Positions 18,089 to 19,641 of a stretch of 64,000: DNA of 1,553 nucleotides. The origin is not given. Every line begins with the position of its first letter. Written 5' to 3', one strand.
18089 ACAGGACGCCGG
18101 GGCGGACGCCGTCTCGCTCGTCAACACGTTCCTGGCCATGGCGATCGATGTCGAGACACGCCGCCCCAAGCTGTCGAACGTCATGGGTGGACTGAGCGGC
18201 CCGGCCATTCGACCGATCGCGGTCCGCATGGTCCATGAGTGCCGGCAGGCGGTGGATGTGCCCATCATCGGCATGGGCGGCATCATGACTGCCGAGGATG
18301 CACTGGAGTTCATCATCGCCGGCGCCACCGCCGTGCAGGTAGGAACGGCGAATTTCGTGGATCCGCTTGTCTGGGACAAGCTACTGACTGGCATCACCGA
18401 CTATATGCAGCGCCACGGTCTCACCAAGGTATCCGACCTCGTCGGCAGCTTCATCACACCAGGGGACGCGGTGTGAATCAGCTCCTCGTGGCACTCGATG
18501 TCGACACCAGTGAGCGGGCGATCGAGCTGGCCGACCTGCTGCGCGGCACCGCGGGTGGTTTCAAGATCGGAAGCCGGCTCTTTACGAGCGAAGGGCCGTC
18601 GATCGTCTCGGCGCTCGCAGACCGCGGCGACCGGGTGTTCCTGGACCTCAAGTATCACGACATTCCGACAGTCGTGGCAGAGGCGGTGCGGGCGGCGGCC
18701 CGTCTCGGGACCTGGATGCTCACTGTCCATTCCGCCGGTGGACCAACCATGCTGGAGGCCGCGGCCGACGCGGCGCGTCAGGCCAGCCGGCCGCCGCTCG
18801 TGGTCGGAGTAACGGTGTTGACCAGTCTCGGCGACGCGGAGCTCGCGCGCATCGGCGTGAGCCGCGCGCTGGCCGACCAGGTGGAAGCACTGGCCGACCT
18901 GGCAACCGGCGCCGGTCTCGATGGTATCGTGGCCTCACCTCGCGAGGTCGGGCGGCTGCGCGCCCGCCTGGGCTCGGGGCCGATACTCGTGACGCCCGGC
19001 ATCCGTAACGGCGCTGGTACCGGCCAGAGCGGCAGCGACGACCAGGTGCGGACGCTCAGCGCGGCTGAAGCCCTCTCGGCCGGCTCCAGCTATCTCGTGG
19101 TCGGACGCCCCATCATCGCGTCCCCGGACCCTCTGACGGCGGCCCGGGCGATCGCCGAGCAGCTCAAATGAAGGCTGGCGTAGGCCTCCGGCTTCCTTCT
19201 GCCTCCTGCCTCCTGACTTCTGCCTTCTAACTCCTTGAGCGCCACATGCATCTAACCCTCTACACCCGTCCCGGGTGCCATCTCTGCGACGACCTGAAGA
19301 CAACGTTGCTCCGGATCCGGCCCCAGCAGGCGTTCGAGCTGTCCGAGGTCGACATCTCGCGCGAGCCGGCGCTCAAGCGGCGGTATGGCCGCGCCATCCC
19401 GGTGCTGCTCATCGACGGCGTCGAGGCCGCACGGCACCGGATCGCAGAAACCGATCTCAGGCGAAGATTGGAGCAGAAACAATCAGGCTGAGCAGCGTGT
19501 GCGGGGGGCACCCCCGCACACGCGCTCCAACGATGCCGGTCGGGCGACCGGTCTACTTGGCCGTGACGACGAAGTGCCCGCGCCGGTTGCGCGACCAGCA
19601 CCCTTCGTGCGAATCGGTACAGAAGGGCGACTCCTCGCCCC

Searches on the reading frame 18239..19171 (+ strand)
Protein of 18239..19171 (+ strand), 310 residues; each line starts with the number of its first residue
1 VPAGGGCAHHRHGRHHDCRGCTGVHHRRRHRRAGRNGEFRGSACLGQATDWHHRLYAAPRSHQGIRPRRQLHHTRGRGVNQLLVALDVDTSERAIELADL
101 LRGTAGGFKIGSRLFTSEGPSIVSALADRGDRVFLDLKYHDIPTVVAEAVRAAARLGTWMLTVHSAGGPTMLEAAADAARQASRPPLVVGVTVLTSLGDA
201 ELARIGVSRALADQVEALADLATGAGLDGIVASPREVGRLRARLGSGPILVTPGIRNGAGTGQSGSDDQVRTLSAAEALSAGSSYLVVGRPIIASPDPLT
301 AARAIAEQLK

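Call 21: search_protein_families(library=pfam, proteins=[window:18239-19171:+])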
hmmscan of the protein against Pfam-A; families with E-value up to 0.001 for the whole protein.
window:18239-19171:+ (310 aa): 1 family
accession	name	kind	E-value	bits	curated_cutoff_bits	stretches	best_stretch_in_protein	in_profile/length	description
PF00215.30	OMPdecase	-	9.4e-50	170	27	1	81-305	2-221/221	Orotidine 5'-phosphate decarboxylase / HUMPS family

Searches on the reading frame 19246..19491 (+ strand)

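Call 21: search_protein_families(library=pfam, proteins=[window:19246-19491:+])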
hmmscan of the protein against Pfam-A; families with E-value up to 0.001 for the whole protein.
window:19246-19491:+ (81 aa): 2 families
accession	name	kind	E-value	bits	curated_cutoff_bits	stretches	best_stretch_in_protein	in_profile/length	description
PF05768.20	Glrx-like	-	2.1e-20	73.3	26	1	3-76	2-77/77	Glutaredoxin-like domain (DUF836)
PF00462.30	Glutaredoxin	-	9.3e-05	23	22.9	1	4-59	2-58/60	Glutaredoxin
